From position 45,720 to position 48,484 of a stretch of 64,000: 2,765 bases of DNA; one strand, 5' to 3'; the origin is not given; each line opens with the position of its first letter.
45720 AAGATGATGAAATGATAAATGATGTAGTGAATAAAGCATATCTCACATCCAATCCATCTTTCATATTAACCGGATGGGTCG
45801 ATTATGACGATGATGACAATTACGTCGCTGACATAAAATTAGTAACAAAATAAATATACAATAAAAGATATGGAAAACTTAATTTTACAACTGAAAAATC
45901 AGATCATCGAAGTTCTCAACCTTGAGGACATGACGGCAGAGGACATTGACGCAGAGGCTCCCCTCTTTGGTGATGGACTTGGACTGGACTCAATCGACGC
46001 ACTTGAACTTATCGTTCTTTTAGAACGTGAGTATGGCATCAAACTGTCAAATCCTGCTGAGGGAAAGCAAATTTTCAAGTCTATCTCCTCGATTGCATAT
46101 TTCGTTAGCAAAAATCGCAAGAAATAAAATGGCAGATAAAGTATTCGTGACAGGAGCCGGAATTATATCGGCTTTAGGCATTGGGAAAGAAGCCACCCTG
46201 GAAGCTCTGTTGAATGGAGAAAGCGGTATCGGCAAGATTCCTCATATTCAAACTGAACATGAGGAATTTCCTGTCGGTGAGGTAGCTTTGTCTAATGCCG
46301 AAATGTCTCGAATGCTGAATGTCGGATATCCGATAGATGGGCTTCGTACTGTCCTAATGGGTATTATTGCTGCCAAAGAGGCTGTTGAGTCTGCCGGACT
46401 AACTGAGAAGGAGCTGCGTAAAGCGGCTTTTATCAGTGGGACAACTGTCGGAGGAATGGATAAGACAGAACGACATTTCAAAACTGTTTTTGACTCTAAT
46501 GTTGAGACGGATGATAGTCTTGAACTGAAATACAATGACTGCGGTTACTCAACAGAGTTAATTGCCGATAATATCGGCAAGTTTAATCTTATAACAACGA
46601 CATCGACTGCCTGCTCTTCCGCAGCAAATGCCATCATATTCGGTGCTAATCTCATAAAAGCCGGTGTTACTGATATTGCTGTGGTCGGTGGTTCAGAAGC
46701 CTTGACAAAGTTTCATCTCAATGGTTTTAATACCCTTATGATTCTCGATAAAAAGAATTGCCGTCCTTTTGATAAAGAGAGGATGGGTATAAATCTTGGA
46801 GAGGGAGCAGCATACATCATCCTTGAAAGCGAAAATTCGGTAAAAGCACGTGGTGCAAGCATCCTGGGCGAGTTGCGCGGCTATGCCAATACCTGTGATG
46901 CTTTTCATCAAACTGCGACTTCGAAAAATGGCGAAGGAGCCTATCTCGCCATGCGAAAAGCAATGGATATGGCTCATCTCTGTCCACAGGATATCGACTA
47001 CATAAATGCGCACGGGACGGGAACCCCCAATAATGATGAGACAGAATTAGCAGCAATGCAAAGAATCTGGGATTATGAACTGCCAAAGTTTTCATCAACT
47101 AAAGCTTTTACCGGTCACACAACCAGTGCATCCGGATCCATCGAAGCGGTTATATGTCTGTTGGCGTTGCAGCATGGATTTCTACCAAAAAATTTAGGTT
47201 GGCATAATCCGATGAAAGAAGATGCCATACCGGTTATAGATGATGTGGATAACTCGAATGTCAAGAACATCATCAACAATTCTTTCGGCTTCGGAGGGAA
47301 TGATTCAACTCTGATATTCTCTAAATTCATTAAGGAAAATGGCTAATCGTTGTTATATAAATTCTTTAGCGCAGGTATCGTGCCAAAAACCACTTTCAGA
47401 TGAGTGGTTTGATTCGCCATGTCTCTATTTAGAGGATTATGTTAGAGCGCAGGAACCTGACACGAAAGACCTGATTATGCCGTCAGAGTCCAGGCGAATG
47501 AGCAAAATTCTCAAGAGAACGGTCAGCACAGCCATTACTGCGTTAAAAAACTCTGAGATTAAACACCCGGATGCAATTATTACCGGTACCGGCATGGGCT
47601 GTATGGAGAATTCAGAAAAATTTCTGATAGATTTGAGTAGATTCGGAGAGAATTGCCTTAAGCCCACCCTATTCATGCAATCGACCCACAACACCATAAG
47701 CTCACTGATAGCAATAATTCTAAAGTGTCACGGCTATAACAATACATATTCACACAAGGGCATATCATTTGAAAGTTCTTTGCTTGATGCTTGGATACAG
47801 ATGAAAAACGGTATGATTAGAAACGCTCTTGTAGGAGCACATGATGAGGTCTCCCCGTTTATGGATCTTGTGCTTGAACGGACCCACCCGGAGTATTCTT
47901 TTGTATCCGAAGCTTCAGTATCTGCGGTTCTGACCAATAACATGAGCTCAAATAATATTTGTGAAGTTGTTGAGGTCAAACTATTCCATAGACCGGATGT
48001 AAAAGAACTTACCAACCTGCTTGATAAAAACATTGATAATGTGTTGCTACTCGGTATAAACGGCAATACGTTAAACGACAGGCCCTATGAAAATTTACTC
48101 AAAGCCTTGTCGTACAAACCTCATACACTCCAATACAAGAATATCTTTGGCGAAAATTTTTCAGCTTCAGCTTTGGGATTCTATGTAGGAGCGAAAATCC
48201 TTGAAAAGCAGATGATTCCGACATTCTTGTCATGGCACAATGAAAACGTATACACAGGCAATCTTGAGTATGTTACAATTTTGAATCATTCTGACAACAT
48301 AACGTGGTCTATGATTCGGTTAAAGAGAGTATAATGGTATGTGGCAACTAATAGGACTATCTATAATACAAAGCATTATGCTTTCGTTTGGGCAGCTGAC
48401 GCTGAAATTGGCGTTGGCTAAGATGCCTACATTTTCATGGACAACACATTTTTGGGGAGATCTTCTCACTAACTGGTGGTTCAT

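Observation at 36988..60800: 24-gene single-operon aryl-polyene/flexirubin-type lipid-pigment cluster with non-canonical additions (orphan product)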

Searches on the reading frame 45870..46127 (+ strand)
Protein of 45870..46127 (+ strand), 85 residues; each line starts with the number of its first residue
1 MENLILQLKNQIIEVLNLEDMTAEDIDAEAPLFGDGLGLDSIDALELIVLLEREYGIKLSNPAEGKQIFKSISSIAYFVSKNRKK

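Call 4: search_protein_families(library=pfam, proteins=[window:45870-46127:+], max_evalue=0.01)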
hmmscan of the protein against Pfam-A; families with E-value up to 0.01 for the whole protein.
window:45870-46127:+ (85 aa): 1 family
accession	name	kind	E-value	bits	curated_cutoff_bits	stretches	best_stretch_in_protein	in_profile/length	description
PF00550.31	PP-binding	-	2.1e-10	41.1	20.8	1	8-60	3-50/67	Phosphopantetheine attachment site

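Call 7: search_protein_families(library=ncbifam, proteins=[window:45870-46127:+], max_evalue=0.001)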
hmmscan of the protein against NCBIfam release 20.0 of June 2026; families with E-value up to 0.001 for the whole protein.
window:45870-46127:+ (85 aa): 13 families
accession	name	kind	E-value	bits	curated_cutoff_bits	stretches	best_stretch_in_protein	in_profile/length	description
NF006617.0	PRK09184.1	subfamily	1.7e-23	82.5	70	1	4-84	14-95/96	phosphopantetheine-binding protein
TIGR00517.1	acyl_carrier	equivalog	7.1e-08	32.2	70.45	1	20-82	17-76/77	acyl carrier protein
NF003757.0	PRK05350.1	equivalog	9.4e-08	32.1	65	1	17-64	17-62/83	acyl carrier protein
NF052616.1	ACP_for_OlsHI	equivalog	1.7e-07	31.5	130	1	9-83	9-81/83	ornithine lipid biosynthesis acyl carrier protein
NF002148.0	PRK00982.1-2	subfamily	2.9e-07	30.2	71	1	5-76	6-71/79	acyl carrier protein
NF002151.0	PRK00982.1-5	equivalog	5.7e-07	29.6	92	1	3-81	3-75/78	acyl carrier protein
NF058660.1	cispen_ACP_AmcB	equivalog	6e-07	29.5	80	1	20-83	17-79/80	cispentacin biosynthesis acyl carrier protein AmcB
NF005480.0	PRK07081.1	equivalog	9.4e-07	28.7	72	1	15-81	12-75/83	acyl carrier protein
NF002149.0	PRK00982.1-3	equivalog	9.8e-07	28.6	106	1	1-78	1-73/78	acyl carrier protein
NF005798.0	PRK07639.1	equivalog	4e-06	27.2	100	1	8-83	10-82/91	petrobactin biosynthesis protein AsbD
NF002150.0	PRK00982.1-4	subfamily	1.6e-05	25.1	66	1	9-82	11-78/80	acyl carrier protein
NF003464.0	PRK05087.1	equivalog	3.2e-05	23.9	68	1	8-60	3-55/78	D-alanine--poly(phosphoribitol) ligase subunit DltC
NF005079.0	PRK06508.1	equivalog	0.00085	19.7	83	0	19-82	16-79/93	acyl carrier protein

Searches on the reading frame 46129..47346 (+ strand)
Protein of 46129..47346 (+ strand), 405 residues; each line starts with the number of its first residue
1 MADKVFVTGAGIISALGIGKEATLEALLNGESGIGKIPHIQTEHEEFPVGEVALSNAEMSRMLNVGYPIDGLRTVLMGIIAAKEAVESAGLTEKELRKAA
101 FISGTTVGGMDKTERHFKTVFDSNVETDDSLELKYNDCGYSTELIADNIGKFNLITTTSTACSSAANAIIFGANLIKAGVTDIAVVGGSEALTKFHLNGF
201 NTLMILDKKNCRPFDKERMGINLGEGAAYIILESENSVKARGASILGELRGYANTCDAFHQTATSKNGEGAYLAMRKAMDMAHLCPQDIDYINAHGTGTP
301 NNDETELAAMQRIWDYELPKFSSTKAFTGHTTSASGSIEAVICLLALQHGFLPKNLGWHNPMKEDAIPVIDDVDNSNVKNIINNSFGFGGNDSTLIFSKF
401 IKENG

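Call 4: search_protein_families(library=pfam, proteins=[window:46129-47346:+], max_evalue=0.01)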
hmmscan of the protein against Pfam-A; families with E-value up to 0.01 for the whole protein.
window:46129-47346:+ (405 aa): 4 families
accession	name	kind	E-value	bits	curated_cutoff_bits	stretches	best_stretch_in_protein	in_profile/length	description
PF02801.28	Ketoacyl-synt_C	-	2.7e-31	108.5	20.8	1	246-357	1-117/119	Beta-ketoacyl synthase, C-terminal domain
PF00109.32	ketoacyl-synt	-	2.1e-24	86.9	20.8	1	3-235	2-249/252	Beta-ketoacyl synthase, N-terminal domain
PF00108.29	Thiolase_N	-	1.2e-05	25.3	26.4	1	156-195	79-118/260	Thiolase, N-terminal domain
PF08545.16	ACP_syn_III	-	0.0032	17.8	24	0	159-235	4-64/80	3-Oxoacyl-[acyl-carrier-protein (ACP)] synthase III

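Call 7: search_protein_families(library=ncbifam, proteins=[window:46129-47346:+], max_evalue=0.001)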
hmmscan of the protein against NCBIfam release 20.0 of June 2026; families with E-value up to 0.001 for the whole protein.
window:46129-47346:+ (405 aa): 31 families (the best 25 are shown)
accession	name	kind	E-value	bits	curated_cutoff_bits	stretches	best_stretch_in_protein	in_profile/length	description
TIGR03150.1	fabF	equivalog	4.8e-88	295.6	493.75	1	4-397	2-406/407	beta-ketoacyl-ACP synthase II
NF006618.0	PRK09185.1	subfamily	6.5e-87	292.1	407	1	3-399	3-392/394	beta-ketoacyl-ACP synthase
NF005589.0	PRK07314.1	subfamily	3.6e-84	282.9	387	1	3-400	4-412/413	beta-ketoacyl-ACP synthase II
NF004970.0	PRK06333.1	subfamily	4.5e-73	246.5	525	1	3-401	4-423/424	beta-ketoacyl-ACP synthase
NF004618.0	PRK05952.1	equivalog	7.5e-68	229.2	455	1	4-398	3-381/384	beta-ketoacyl-ACP synthase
NF005076.0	PRK06501.1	equivalog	1.1e-66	225.6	629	1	5-398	13-421/425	beta-ketoacyl-ACP synthase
NF006274.0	PRK08439.1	equivalog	7e-65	219.4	621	1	4-399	3-405/406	beta-ketoacyl-ACP synthase II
NF058662.1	cispenta_AmcF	equivalog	6.7e-64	216.2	325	1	4-398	1-368/369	cispentacin biosynthesis acyltransferase subunit AmcF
NF005490.0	PRK07103.1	equivalog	2.2e-57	195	445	1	2-399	3-412/414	polyketide beta-ketoacyl:acyl carrier protein synthase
NF005916.1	PRK07910.1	equivalog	4.4e-56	190.6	560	1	4-399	13-417/418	KasA/KasB family beta-ketoacyl-ACP synthase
NF006587.0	PRK09116.1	equivalog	8.5e-53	179.6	470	1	4-399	3-406/408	beta-ketoacyl-ACP synthase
NF006434.0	PRK08722.1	equivalog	2.8e-51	174.7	759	1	4-400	5-414/414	beta-ketoacyl-ACP synthase II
NF005935.0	PRK07967.1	equivalog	3.4e-51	174.4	630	1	4-400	3-404/406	beta-ketoacyl-ACP synthase I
NF041183.1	Pks2_ls1_myc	equivalog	1.5e-27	95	2400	1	81-359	97-373/2086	sulfolipid-1 biosynthesis phthioceranic/hydroxyphthioceranic acid synthase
NF045894.1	PKS_plus_SDR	equivalog_domain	3.7e-26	91.1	1740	1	154-362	165-380/1515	type I polyketide synthase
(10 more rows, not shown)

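Call 42: search_solved_structures(query=window:46129-47346:+, max_evalue=1e-30)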
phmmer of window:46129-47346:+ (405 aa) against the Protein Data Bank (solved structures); distinct sequences matched with E-value up to 1e-30: 70 (the best 60 are shown).
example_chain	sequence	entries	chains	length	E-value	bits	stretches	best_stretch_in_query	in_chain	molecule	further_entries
3o04_A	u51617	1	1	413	6.5e-63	216.1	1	4-399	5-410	beta-keto-acyl carrier protein synthase II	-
5sxo_A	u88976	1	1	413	7.1e-63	216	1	4-399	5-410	3-oxoacyl-[acyl-carrier-protein] synthase 2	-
4ls5_A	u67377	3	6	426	1.3e-61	211.9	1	4-400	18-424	3-oxoacyl-[acyl-carrier-protein] synthase 2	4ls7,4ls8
4ls6_A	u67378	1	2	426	4.4e-61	210.1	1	4-400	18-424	3-oxoacyl-[acyl-carrier-protein] synthase 2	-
9s5h_B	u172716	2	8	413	1.6e-60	208.3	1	3-400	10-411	3-oxoacyl-(Acyl-carrier-protein) synthase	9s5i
1ox0_A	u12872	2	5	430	9.6e-57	195.8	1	3-400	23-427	Beta ketoacyl-acyl carrier protein synthase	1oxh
6kxd_A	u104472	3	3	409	4.1e-56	193.7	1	4-399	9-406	Ketosynthase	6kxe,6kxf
2alm_A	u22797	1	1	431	2.5e-55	191.1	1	3-400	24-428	3-oxoacyl-(acyl-carrier-protein) synthase II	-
1j3n_A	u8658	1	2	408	1.7e-54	188.4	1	4-399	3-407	3-oxoacyl-(acyl-carrier protein) synthase II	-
2rjt_A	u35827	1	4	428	1.7e-54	188.4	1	3-399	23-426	Beta-ketoacyl-ACP synthase II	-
4jga_A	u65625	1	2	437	1e-53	185.8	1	4-399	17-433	3-oxoacyl-[acyl-carrier-protein] synthase 2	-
2gqd_A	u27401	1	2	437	3.6e-53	184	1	4-400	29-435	3-oxoacyl-[acyl-carrier-protein] synthase 2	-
1e5m_A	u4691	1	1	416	1.2e-52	182.3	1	4-400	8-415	BETA KETOACYL ACYL CARRIER PROTEIN SYNTHASE II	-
8qm1_A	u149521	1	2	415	2e-52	181.6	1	4-400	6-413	3-oxoacyl-[acyl-carrier-protein] synthase 2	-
4b7v_A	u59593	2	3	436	2.4e-52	181.3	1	4-400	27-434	3-OXOACYL-[ACYL-CARRIER-PROTEIN] SYNTHASE 2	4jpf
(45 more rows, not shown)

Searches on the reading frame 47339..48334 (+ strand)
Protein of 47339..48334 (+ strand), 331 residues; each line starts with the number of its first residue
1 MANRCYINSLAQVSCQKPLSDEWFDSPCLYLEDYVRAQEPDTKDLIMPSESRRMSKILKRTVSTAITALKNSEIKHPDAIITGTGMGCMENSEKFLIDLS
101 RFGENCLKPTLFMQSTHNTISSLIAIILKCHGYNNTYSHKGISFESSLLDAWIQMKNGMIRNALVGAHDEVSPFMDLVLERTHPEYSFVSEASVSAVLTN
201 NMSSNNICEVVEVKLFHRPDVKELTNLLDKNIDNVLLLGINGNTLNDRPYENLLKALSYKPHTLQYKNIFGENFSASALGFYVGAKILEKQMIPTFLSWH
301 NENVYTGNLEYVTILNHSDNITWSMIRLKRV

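Call 4: search_protein_families(library=pfam, proteins=[window:47339-48334:+], max_evalue=0.01)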
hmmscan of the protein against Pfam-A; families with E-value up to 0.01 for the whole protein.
window:47339-48334:+ (331 aa): 2 families
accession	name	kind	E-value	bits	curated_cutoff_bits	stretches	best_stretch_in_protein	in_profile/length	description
PF13723.12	Ketoacyl-synt_2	-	2e-07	31.3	25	1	42-173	18-143/223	Beta-ketoacyl synthase, N-terminal domain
PF00109.32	ketoacyl-synt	-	0.0008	19.5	20.8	1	45-138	77-171/252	Beta-ketoacyl synthase, N-terminal domain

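Call 7: search_protein_families(library=ncbifam, proteins=[window:47339-48334:+], max_evalue=0.001)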
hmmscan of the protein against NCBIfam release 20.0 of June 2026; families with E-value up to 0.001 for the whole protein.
window:47339-48334:+ (331 aa): 2 families
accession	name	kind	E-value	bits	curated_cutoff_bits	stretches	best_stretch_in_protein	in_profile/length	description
TIGR03150.1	fabF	equivalog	5.8e-08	31.8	493.75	1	41-169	55-189/407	beta-ketoacyl-ACP synthase II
NF005589.0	PRK07314.1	subfamily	6e-06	25.3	387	1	41-167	58-190/413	beta-ketoacyl-ACP synthase II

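Call 13: find_related_loci(query=window:47339-48334:+, collection=genome_contigs, flank=10000)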
Query window:47339-48334:+ (331 aa) in genome_contigs; peptide patterns used: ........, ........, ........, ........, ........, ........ (x = any residue, [..] = any of these).
77 stretches matched a pattern; 51 encode a relative of the query (tblastn E <= 1e-3); 51 distinct loci.
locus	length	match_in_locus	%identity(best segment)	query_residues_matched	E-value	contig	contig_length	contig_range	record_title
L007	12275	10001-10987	77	1-330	5e-180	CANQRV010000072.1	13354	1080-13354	MAG: uncultured Muribaculaceae bacterium isolate Lapin-022__bin49 genome assembly, contig: Lapin-022__NODE_4591_length_1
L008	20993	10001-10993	74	1-331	2e-170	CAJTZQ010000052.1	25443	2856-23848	MAG TPA_asm: uncultured Muribaculaceae bacterium isolate MGBC123285 genome assembly, contig: MGBC123285.52, whole genome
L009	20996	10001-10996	69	1-331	6e-162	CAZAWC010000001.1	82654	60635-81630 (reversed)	MAG TPA_asm: uncultured Staphylococcus sp. isolate SRP199465_co2_546 genome assembly, contig: NODE_428_length_82654_cov_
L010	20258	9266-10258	73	2-331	6e-162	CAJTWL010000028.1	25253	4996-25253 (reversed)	MAG TPA_asm: uncultured Muribaculaceae bacterium isolate MGBC120897 genome assembly, contig: MGBC120897.28, whole genome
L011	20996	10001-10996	67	1-331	1e-158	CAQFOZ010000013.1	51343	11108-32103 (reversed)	MAG TPA_asm: uncultured Muribaculaceae bacterium isolate MGBC122141 genome assembly, contig: MGBC122141.13, whole genome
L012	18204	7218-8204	67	1-329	8e-159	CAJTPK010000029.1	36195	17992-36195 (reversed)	MAG TPA_asm: uncultured Muribaculaceae bacterium isolate MGBC108044 genome assembly, contig: MGBC108044.29, whole genome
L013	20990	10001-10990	67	1-330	8e-157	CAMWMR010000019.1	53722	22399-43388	MAG TPA_asm: uncultured Porphyromonadaceae bacterium isolate SRR14411285_bin.6_metawrap_v1.3_MAG genome assembly, contig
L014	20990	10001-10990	66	1-331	9e-155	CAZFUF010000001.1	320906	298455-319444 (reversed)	MAG TPA_asm: uncultured Sangeribacter sp. isolate SRP199465_co1_291 genome assembly, contig: NODE_12_length_320906_cov_2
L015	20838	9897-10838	66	5-329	3e-152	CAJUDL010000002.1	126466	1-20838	MAG TPA_asm: uncultured Muribaculaceae bacterium isolate MGBC127367 genome assembly, contig: MGBC127367.2, whole genome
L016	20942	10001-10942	66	5-329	3e-151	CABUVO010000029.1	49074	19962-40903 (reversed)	MAG TPA_asm: uncultured Porphyromonadaceae bacterium isolate MGYG-HGUT-04430 genome assembly, contig: GUT_GENOME274362_2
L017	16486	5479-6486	64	4-331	3e-147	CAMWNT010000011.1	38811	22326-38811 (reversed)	MAG TPA_asm: uncultured Porphyromonadaceae bacterium isolate SRR14411246_bin.14_metawrap_v1.3_MAG genome assembly, conti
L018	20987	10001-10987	64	1-331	4e-147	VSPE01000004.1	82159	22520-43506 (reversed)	MAG: Muribaculaceae bacterium isolate SC1196_S49_bin.12 SC1196_S49_SC1196_S49_bin.12_contig_4, whole genome shotgun sequ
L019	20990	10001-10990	63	1-331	1e-146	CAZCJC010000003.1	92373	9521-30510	MAG TPA_asm: uncultured Sangeribacter sp. isolate SRP199465_co2_751 genome assembly, contig: NODE_333_length_92373_cov_6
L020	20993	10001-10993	63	1-331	3e-146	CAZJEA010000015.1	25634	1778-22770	MAG TPA_asm: uncultured Bacteroides sp. isolate SRP222552_co1_131 genome assembly, contig: NODE_854_length_25634_cov_31.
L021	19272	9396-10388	61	1-331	7e-142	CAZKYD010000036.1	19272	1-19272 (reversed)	MAG TPA_asm: uncultured Alistipes sp. isolate SRP222552_co1_395 genome assembly, contig: NODE_1717_length_19272_cov_18.8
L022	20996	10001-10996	73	1-331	7e-173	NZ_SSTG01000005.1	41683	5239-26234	Muribaculum caecicola strain NM86_A22 NODE_5_length_41683_cov_1162.66, whole genome shotgun sequence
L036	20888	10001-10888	49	6-297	2e-85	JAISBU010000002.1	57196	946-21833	MAG: Prevotellaceae bacterium isolate Gx481_bin33 k119_2147368, whole genome shotgun sequence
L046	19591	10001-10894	43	6-298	5e-72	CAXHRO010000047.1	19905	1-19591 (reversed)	MAG: uncultured Muribaculaceae bacterium isolate ena-SAMPLE-TAB-22-03-2024-10:43:23:861-115592 genome assembly, contig:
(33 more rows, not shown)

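Call 36: search_solved_structures(query=window:47339-48334:+, max_evalue=0.01)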
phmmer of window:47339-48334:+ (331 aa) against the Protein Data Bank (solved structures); distinct sequences matched with E-value up to 0.01: 2.
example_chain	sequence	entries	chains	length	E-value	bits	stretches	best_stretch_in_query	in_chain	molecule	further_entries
7f28_A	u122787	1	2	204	0.00025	23.3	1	46-180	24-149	Ketoacyl_synth_N domain-containing protein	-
6qsp_B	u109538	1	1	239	0.00062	22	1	46-189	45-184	Uncharacterized protein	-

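Call 52: search_protein_families(library=pfam, proteins=[L022:14770-16266:+, L014:18524-19663:+, L014:2093-2980:+, L022:2576-3100:+, L022:3018-3698:+, L016:495-1319:+, L036:13110-15179:+, L036:18087-19361:+, L046:12127-13359:+, L046:14907-16193:+], max_evalue=0.01)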
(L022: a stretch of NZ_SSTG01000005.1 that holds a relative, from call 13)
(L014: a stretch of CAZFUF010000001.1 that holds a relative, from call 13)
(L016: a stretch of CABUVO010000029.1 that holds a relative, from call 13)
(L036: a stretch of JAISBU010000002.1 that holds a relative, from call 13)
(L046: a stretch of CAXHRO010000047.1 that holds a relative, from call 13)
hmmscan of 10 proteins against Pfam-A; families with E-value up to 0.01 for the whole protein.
L022:14770-16266:+ (498 aa): 11 families
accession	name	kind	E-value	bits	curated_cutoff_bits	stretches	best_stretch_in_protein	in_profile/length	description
PF13450.12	NAD_binding_8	-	2.5e-14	53.7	21.9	1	8-75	1-68/68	NAD(P)-binding Rossmann-like domain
PF01593.30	Amino_oxidase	-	3.5e-14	53.4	19.8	1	13-377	1-349/443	Flavin containing amine oxidoreductase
PF01266.30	DAO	-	1.4e-07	31.9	27.9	1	6-40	2-37/353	FAD dependent oxidoreductase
PF00890.30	FAD_binding_2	-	1.2e-06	28.5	20.4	1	7-43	3-39/414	FAD binding domain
PF07992.20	Pyr_redox_2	-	9.5e-05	22.4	26.1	1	5-42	2-41/291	Pyridine nucleotide-disulphide oxidoreductase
PF01494.25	FAD_binding_3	-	0.00011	22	22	1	6-35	4-33/349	FAD binding domain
PF01946.23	Thi4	-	0.00031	20.5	26.2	1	5-41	19-56/235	Thi4 family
PF00070.33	Pyr_redox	-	0.0014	19.5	22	0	6-38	2-34/82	Pyridine nucleotide-disulphide oxidoreductase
PF03486.20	HI0933_like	-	0.0019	18.1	50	0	5-39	2-36/244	HI0933-like protein Rossmann domain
PF12831.13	FAD_oxidored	-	0.0023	17.7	27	1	6-41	2-37/416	FAD dependent oxidoreductase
PF13738.12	Pyr_redox_3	-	0.0034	17.1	30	1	7-52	1-46/305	Pyridine nucleotide-disulphide oxidoreductase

L014:18524-19663:+ (379 aa): 2 families
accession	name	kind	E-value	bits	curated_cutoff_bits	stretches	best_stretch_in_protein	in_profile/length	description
PF01553.26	Acyltransferase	-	3.9e-06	27.1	23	1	78-224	2-132/132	Acyltransferase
PF19576.4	Acyltransf_2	-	0.0075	15.7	27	0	78-108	58-88/266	Acyltransferase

L014:2093-2980:+ (295 aa): 1 family
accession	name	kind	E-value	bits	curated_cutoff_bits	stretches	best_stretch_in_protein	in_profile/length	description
PF13306.12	LRR_5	-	1.2e-16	61.2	27.7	1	165-248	1-77/127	BspA type Leucine rich repeat region (6 copies)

L022:2576-3100:+ (174 aa): 0 families

L022:3018-3698:+ (226 aa): 1 family
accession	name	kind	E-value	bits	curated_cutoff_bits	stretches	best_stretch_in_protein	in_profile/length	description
PF13505.12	OMP_b-brl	-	0.0017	19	28.7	1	64-221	7-175/175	Outer membrane protein beta-barrel domain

L016:495-1319:+ (274 aa): 2 families
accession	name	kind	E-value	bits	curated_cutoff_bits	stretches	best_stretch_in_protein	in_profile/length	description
PF00374.24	NiFeSe_Hases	-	0.0023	17.4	25.8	1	47-123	255-333/508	Nickel-dependent hydrogenase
PF05041.20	Pecanex_C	-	0.0084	16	27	0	7-44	154-191/228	Pecanex protein (C-terminus)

L036:13110-15179:+ (689 aa): 1 family
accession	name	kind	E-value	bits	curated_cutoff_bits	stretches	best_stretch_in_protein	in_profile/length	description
PF03176.21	MMPL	-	3e-08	33.4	20.5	1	232-412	107-298/333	MMPL family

L036:18087-19361:+ (424 aa): 3 families
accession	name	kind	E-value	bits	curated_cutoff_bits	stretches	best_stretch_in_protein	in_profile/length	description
PF04055.27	Radical_SAM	-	1.6e-06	28.8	29.5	1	171-310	4-166/166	Radical SAM superfamily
PF02310.24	B12-binding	-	6.4e-06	26.4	32.1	1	21-119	12-120/121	B12 binding domain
PF19864.5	Radical_SAM_N2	-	0.00066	19.6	29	1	71-127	74-129/151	Radical SAM proteins, N-terminal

L046:12127-13359:+ (410 aa): 1 family
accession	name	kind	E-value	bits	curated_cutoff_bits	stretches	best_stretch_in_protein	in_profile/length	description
PF01553.26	Acyltransferase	-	2.1e-20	73.3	23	1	114-223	13-131/132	Acyltransferase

L046:14907-16193:+ (428 aa): 2 families
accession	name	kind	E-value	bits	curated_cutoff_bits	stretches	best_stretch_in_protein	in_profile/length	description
PF04055.27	Radical_SAM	-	1.4e-06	29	29.5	1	173-311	4-165/166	Radical SAM superfamily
PF02310.24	B12-binding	-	3e-05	24.3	32.1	1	55-121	49-120/121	B12 binding domain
